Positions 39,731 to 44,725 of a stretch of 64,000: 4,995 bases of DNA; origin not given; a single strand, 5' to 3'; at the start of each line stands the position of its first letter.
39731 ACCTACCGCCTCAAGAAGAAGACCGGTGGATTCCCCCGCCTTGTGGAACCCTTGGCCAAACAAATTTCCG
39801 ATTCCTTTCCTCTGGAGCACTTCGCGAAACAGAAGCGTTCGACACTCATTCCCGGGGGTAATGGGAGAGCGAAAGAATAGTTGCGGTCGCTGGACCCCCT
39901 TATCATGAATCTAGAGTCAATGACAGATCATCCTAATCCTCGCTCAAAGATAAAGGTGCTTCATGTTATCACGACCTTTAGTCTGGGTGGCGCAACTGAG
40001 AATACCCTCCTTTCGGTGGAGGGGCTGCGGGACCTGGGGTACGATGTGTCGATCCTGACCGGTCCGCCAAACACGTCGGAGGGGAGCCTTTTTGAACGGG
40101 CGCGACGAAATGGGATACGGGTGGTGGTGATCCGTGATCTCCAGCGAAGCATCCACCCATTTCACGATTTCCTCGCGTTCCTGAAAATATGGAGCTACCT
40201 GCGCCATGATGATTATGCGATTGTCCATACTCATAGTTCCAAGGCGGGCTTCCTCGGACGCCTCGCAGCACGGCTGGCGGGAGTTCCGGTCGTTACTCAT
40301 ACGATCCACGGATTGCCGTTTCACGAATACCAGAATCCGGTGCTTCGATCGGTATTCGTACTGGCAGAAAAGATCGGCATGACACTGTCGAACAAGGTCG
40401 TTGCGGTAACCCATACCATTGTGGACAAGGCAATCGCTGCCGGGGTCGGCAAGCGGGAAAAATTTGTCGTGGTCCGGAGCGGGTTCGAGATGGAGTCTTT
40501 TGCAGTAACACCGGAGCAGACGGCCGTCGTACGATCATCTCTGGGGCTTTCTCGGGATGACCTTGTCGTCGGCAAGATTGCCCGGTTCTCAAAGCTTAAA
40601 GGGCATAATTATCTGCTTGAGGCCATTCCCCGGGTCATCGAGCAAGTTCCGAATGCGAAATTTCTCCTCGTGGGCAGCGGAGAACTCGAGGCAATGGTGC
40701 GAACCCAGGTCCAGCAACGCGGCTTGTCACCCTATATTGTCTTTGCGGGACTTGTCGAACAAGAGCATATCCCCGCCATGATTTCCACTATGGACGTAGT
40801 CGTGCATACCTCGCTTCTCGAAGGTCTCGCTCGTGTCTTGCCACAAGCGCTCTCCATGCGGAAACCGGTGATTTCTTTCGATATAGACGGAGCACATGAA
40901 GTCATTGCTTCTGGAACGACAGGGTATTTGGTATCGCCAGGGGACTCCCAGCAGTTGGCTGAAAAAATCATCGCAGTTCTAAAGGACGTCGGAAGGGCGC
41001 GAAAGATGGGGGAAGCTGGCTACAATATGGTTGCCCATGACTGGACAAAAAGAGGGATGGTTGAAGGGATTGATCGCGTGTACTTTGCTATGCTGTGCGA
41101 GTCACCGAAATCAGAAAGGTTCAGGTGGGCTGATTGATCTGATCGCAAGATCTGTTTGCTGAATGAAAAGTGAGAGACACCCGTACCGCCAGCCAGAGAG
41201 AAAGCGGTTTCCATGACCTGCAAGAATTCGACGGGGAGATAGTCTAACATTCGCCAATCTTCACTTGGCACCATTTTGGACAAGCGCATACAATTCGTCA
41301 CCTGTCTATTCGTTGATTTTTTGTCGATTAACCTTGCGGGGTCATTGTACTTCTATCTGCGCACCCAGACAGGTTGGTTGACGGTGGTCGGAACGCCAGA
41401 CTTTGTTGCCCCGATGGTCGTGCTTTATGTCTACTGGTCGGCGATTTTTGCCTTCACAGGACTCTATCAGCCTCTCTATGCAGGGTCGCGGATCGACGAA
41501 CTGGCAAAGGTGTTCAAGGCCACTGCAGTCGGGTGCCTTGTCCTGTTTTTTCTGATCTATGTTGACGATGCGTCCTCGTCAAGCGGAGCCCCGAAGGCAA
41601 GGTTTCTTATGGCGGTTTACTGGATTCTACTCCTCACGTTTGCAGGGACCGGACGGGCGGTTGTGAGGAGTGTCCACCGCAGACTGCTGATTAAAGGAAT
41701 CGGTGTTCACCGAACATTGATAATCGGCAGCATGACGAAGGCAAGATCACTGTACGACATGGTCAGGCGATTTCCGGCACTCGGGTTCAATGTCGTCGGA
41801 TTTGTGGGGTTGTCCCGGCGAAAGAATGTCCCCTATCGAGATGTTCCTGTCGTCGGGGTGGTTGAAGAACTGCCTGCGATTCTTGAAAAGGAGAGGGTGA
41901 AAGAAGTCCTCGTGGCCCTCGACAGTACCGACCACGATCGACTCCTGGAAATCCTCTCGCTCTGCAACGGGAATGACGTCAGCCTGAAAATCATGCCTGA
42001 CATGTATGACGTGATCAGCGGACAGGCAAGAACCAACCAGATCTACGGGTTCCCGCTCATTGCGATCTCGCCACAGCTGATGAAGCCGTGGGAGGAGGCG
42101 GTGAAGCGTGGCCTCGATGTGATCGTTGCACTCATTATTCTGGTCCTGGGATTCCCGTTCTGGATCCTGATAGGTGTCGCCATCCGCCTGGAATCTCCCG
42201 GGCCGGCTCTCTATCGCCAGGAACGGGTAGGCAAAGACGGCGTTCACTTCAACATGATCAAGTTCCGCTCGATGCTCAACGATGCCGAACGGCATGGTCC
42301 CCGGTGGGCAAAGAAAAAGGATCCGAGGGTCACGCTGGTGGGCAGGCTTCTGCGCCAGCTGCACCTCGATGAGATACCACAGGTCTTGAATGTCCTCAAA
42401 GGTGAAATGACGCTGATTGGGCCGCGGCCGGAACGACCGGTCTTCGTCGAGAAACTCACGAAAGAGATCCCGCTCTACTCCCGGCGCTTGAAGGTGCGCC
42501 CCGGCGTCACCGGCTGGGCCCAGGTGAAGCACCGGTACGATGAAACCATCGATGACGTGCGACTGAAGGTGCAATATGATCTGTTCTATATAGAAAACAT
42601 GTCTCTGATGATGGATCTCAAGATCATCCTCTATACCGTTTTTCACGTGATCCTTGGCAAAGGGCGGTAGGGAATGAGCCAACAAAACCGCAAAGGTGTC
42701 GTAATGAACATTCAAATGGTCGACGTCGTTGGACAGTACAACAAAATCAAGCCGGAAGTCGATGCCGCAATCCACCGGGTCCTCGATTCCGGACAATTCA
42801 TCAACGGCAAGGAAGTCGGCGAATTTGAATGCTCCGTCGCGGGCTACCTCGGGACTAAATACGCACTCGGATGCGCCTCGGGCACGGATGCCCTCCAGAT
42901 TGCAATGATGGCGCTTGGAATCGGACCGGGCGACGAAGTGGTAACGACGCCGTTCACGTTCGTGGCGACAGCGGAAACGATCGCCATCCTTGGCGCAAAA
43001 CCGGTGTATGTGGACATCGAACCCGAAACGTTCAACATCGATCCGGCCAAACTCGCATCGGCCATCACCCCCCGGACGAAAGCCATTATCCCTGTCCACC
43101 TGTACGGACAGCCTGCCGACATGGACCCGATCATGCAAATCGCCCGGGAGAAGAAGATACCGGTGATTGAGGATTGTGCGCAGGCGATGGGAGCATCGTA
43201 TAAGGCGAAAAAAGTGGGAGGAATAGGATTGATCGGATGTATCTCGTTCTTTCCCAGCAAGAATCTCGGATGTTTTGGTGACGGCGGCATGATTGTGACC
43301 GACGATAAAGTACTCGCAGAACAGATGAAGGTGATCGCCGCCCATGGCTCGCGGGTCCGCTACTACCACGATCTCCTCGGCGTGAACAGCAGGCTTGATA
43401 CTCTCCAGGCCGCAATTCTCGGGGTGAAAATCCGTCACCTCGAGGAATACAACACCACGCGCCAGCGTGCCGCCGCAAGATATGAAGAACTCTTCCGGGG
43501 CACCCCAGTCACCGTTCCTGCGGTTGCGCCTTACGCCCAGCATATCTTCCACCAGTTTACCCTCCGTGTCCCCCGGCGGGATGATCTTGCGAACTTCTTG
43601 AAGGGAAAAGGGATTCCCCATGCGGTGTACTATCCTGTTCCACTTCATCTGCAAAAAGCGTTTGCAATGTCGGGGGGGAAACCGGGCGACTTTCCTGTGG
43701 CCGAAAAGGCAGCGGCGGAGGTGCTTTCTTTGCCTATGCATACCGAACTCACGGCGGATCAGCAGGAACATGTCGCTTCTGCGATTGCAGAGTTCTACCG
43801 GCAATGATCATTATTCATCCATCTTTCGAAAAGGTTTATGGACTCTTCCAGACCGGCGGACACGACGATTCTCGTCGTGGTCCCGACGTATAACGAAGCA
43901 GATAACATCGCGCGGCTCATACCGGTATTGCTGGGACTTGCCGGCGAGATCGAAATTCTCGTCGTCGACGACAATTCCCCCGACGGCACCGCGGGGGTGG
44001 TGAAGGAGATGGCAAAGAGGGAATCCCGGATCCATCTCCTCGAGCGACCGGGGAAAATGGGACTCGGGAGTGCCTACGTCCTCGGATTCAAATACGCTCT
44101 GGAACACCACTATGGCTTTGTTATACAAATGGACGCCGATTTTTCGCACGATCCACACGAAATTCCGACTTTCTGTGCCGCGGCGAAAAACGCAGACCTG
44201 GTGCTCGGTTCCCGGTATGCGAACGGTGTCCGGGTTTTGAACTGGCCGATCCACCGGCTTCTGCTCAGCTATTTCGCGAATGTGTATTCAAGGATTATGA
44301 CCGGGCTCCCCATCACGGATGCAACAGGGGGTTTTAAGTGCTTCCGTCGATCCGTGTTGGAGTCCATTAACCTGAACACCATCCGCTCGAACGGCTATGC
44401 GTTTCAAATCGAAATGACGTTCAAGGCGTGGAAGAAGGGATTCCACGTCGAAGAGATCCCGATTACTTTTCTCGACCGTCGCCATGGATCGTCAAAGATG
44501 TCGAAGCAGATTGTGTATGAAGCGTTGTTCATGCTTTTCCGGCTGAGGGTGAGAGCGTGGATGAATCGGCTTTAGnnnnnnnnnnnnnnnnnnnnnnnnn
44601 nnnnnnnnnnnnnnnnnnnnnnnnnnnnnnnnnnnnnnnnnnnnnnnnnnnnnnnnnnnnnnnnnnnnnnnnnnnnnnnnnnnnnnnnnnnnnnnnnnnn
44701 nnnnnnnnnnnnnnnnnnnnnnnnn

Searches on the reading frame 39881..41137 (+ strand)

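Call 22: search_protein_families(library=pfam, proteins=[window:39881-41137:+], max_evalue=0.0001)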
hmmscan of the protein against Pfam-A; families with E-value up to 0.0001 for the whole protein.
window:39881-41137:+ (418 aa): 5 families
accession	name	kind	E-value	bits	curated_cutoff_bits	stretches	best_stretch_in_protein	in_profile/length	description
PF00534.26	Glycos_transf_1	-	2.4e-35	122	26.4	1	219-382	7-171/172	Glycosyl transferases group 1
PF13692.12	Glyco_trans_1_4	-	1.4e-32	113.4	27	1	229-369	3-142/142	Glycosyl transferases group 1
PF13579.12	Glyco_trans_4_4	-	3.3e-22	79.9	29.7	1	36-199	1-156/158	Glycosyl transferase 4-like domain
PF13439.12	Glyco_transf_4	-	2.5e-17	63.9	28.5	1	36-203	2-167/170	Glycosyltransferase Family 4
PF13477.12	Glyco_trans_4_2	-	7.2e-12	46.1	23.4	1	46-154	17-118/139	Glycosyl transferase 4-like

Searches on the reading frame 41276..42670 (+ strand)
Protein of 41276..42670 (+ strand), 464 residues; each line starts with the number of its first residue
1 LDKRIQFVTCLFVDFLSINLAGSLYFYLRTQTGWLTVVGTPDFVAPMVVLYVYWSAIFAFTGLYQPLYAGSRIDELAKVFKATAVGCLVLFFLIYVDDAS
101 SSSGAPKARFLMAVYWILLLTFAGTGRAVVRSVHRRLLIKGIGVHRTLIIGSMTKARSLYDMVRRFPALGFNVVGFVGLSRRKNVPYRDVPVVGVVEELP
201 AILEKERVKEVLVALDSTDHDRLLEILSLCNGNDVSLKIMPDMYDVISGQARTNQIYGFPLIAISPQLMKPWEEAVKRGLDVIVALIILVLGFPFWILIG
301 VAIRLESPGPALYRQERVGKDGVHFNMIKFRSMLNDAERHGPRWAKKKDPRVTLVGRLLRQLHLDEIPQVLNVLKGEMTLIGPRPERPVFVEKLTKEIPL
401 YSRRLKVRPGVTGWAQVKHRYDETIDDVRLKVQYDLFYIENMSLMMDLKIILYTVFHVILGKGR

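Call 22: search_protein_families(library=pfam, proteins=[window:41276-42670:+], max_evalue=0.0001)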
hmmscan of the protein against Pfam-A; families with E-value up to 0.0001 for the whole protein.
window:41276-42670:+ (464 aa): 2 families
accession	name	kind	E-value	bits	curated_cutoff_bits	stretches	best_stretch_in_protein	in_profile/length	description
PF02397.22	Bac_transf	-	1.2e-65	220.9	27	1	277-459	1-178/179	Bacterial sugar transferase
PF13727.12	CoA_binding_3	-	2e-18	67.5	25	1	60-241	2-175/175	CoA-binding domain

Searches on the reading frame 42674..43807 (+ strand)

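Call 22: search_protein_families(library=pfam, proteins=[window:42674-43807:+], max_evalue=0.0001)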
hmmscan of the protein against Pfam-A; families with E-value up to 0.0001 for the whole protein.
window:42674-43807:+ (377 aa): 4 families
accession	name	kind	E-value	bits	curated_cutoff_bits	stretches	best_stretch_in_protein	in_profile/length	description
PF01041.23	DegT_DnrJ_EryC1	-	9.7e-126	420.2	19.8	1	25-371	3-359/360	DegT/DnrJ/EryC1/StrS aminotransferase family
PF00155.27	Aminotran_1_2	-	8.9e-10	38.7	19.7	1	49-274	45-287/361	Aminotransferase class I and II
PF01212.27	Beta_elim_lyase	-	6.6e-09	35.9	27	1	46-261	32-256/288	Beta-eliminating lyase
PF01053.26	Cys_Met_Meta_PP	-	3.4e-05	23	27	1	51-178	57-184/381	Cys/Met metabolism PLP-dependent enzyme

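Call 49: search_protein_families(library=ncbifam, proteins=[window:42674-43807:+], max_evalue=0.00001)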
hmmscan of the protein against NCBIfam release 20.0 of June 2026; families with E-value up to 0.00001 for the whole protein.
window:42674-43807:+ (377 aa): 20 families
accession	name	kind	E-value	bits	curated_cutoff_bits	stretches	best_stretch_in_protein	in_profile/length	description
TIGR03588.1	PseC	equivalog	1.5e-74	251.2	423.5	1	25-373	9-378/380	UDP-4-amino-4,6-dideoxy-N-acetyl-beta-L-altrosamine transaminase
NF008687.0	PRK11706.1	equivalog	7.6e-69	232.2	375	1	58-375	43-374/375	dTDP-4-amino-4,6-dideoxygalactose transaminase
NF008658.2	PRK11658.1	equivalog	5.6e-68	229.3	631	1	31-374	18-376/379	UDP-4-amino-4-deoxy-L-arabinose aminotransferase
TIGR04181.1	NHT_00031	hypoth_equivalog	1.8e-62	211.3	420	1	34-354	17-357/359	LegC family aminotransferase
TIGR02379.1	ECA_wecE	subfamily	1.7e-56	191.7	434.85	1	58-375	43-375/376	dTDP-4-amino-4,6-dideoxy-D-glucose transaminase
TIGR04427.1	PLP_DesI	equivalog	5.1e-51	174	650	1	33-370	38-378/390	dTDP-4-dehydro-6-deoxyglucose aminotransferase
NF011936.0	PRK15407.1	equivalog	1.8e-41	142.3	423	1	17-221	38-247/440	lipopolysaccharide biosynthesis protein RfbH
NF004770.0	PRK06108.1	subfamily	1.7e-10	40.3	422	1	67-139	102-175/396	pyridoxal phosphate-dependent aminotransferase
NF006488.0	PRK08912.1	equivalog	2.4e-09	36.6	498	1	69-165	95-184/387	aminotransferase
NF005816.0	PRK07682.1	equivalog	4.1e-09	35.6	620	1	70-139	99-168/390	aminotransferase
NF041364.1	GntC_guanitoxin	equivalog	4.3e-08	32.5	415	1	71-165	70-171/356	guanitoxin biosynthesis PLP-dependent (S)-gamma-hydroxy-L-arginine cyclodehydratase GntC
NF006569.0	PRK09082.1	subfamily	7.1e-08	31.9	420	1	68-167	98-202/386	methionine aminotransferase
NF005855.0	PRK07777.1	equivalog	2e-07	30.6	553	1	69-139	97-168/391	pyridoxal phosphate-dependent aminotransferase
NF009079.0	PRK12414.1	subfamily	2e-07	30.4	481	1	67-139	96-167/384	methionine aminotransferase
NF005817.0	PRK07683.1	equivalog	5.7e-07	28.6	575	1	69-166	97-199/387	aminotransferase A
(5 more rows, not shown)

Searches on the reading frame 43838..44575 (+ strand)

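Call 22: search_protein_families(library=pfam, proteins=[window:43838-44575:+], max_evalue=0.0001)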
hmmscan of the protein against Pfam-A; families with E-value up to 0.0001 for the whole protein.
window:43838-44575:+ (245 aa): 2 families
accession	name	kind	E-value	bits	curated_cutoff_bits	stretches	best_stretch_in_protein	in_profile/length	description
PF00535.33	Glycos_transf_2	-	2.8e-29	102.7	23.3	1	13-176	2-166/168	Glycosyl transferase family 2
PF13641.12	Glyco_tranf_2_3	-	8.4e-06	26.4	27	1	11-205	3-202/230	Glycosyltransferase like family 2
